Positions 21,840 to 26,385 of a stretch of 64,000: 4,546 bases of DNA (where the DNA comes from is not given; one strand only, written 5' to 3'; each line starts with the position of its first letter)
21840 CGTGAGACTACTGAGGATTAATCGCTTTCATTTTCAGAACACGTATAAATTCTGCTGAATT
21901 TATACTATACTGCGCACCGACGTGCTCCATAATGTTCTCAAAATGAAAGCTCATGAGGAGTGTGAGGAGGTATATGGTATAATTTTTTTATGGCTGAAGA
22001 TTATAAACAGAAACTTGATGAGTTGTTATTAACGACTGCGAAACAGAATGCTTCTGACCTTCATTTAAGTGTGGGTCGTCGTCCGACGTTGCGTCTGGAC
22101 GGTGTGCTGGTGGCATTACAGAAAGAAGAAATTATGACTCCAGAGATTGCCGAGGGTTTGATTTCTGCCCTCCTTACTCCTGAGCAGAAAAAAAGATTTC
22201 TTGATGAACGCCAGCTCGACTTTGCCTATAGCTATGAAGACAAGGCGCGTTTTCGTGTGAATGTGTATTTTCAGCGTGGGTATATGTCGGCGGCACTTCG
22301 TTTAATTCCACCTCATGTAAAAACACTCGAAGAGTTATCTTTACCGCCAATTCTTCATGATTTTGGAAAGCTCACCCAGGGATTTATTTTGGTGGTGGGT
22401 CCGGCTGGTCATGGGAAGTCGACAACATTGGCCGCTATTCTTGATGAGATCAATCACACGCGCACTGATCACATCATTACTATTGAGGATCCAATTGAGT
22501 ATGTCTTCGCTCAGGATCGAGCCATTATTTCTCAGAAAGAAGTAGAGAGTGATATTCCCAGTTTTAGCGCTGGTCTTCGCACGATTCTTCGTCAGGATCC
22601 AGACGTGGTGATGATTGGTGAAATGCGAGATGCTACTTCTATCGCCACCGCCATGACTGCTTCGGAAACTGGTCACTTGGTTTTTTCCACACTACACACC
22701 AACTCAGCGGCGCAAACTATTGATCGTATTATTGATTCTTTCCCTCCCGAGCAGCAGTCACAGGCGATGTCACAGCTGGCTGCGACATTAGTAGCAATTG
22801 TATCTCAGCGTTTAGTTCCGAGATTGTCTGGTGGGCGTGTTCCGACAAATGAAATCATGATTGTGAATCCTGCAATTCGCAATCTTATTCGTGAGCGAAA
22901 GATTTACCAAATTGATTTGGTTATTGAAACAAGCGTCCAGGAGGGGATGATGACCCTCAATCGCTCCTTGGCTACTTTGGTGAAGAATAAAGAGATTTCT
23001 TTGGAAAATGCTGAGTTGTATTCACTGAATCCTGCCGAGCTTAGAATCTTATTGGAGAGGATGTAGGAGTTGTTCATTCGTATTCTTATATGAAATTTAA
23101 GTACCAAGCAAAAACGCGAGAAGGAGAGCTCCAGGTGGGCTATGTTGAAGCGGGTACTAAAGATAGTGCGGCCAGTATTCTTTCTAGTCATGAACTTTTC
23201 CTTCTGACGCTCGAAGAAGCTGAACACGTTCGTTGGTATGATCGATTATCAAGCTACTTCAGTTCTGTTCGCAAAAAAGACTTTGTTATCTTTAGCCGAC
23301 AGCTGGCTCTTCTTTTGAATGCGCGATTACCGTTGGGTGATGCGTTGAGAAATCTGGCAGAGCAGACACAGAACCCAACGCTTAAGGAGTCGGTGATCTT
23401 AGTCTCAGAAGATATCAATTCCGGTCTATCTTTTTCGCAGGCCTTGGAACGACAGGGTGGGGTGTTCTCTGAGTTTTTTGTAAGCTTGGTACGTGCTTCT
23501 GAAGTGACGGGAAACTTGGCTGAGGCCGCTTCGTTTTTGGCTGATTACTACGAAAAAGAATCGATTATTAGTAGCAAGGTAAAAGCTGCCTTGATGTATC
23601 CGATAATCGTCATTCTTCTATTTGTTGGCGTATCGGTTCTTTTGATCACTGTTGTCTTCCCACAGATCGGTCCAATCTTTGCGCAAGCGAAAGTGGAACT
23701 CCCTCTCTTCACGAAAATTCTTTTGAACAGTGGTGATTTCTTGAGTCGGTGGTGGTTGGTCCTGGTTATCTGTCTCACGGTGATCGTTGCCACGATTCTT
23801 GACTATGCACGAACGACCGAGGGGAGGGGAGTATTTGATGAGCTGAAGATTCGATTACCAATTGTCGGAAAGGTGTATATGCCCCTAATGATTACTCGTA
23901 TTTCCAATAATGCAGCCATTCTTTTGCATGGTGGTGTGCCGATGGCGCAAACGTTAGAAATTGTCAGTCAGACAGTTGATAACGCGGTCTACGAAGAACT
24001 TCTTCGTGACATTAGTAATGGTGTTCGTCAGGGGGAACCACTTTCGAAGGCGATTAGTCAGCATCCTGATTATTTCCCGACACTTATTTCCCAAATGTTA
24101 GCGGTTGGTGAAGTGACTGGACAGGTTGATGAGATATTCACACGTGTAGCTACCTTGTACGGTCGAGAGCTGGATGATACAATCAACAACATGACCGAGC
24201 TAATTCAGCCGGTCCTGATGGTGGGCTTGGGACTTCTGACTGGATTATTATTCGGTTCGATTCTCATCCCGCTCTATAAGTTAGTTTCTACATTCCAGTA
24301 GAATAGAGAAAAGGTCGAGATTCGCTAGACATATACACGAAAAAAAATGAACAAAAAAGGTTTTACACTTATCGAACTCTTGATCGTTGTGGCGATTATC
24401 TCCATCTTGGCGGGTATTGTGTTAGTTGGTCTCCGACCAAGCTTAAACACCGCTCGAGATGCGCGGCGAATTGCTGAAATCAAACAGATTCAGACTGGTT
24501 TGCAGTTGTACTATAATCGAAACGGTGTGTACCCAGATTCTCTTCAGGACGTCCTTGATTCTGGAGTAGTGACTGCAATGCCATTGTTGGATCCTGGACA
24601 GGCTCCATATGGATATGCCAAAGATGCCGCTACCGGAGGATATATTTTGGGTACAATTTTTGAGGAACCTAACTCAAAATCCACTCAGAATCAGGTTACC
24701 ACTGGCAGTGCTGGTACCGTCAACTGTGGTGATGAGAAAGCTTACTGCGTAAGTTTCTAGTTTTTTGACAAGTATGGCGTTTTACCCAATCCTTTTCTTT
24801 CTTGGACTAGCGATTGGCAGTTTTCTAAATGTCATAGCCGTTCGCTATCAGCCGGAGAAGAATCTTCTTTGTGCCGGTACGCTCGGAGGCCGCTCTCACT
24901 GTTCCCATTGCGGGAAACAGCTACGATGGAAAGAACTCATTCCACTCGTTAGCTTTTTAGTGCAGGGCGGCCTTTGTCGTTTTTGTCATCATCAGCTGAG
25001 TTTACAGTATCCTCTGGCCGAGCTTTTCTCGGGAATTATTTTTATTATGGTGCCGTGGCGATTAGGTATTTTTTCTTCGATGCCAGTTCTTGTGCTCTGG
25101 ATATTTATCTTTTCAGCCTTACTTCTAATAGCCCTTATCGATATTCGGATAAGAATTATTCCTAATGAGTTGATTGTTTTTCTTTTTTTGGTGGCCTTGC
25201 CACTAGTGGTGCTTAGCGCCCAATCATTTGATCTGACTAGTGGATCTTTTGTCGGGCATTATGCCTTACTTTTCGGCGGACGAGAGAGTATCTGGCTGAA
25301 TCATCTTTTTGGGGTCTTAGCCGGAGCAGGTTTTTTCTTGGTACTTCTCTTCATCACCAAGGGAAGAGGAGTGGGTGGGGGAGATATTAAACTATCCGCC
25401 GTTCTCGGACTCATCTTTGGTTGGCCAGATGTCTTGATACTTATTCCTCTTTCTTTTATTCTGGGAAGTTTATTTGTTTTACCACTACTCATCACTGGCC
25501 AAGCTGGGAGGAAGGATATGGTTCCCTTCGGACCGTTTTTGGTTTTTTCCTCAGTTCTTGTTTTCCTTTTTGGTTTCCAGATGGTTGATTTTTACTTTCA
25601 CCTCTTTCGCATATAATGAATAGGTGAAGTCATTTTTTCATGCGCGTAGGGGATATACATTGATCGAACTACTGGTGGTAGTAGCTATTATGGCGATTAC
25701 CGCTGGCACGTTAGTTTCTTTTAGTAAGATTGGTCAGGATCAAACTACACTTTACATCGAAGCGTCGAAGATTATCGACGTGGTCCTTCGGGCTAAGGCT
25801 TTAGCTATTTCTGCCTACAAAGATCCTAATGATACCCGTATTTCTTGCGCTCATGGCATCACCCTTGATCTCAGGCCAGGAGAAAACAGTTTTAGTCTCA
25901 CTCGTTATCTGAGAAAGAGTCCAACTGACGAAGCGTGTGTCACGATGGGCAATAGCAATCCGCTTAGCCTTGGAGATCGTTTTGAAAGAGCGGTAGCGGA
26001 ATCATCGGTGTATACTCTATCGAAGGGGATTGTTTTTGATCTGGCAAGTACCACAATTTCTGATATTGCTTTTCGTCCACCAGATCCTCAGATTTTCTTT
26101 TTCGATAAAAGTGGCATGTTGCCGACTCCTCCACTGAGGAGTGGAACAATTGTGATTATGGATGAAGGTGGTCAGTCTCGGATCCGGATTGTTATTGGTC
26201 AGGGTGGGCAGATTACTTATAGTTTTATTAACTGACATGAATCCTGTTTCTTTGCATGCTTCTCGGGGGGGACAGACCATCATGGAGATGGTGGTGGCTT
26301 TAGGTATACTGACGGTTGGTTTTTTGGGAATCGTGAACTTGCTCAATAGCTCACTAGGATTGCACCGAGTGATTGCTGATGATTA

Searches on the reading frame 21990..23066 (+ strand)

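Call 69: search_protein_families(library=pfam, proteins=[window:21990-23066:+], max_evalue=0.00001)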
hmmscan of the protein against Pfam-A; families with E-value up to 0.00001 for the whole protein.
window:21990-23066:+ (358 aa): 1 family
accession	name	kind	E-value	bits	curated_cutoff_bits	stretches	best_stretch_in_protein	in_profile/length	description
PF00437.27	T2SSE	-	3.7e-46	157.9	24.9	1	9-279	12-281/370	Type II/IV secretion system protein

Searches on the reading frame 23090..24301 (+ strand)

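Call 69: search_protein_families(library=pfam, proteins=[window:23090-24301:+], max_evalue=0.00001)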
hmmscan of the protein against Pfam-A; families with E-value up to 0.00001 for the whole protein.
window:23090-24301:+ (403 aa): 1 family
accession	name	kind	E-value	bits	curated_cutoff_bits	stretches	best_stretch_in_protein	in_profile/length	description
PF00482.28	T2SSF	-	2.3e-59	199.3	25.2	2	68-191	1-125/125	Type II secretion system (T2SS), protein F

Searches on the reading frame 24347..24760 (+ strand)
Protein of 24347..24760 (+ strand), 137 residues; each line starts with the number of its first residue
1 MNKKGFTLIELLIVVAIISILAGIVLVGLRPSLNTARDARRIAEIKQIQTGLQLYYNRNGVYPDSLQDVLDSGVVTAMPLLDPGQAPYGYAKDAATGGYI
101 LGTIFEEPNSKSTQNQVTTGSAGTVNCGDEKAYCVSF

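Call 69: search_protein_families(library=pfam, proteins=[window:24347-24760:+], max_evalue=0.00001)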
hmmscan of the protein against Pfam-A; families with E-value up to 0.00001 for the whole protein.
window:24347-24760:+ (137 aa): 1 family
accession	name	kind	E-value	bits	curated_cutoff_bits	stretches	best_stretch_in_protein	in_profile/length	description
PF07963.17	N_methyl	-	1.3e-09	37.6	21.2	1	2-26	3-27/27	Prokaryotic N-terminal methylation motif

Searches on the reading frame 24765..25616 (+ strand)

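Call 69: search_protein_families(library=pfam, proteins=[window:24765-25616:+], max_evalue=0.00001)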
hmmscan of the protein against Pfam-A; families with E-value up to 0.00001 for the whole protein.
window:24765-25616:+ (283 aa): 2 families
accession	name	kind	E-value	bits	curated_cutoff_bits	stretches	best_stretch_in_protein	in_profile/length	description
PF06750.18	A24_N_bact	-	2.5e-25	88.8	23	1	13-99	2-83/84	Bacterial Peptidase A24 N-terminal domain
PF01478.23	Peptidase_A24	-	2.2e-12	47.8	26.5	1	113-239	1-104/104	Type IV leader peptidase family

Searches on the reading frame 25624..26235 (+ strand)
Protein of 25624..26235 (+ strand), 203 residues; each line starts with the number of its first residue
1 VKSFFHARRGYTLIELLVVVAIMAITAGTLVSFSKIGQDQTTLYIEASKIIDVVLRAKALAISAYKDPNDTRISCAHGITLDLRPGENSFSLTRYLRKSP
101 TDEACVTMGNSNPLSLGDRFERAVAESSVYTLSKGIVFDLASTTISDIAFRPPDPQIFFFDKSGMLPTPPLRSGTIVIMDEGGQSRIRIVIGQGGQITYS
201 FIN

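Call 69: search_protein_families(library=pfam, proteins=[window:25624-26235:+], max_evalue=0.00001)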
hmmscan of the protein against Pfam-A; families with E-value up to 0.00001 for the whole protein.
window:25624-26235:+ (203 aa): 1 family
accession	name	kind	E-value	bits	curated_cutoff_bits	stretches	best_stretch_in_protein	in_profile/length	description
PF07963.17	N_methyl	-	1.6e-07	31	21.2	1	7-30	3-26/27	Prokaryotic N-terminal methylation motif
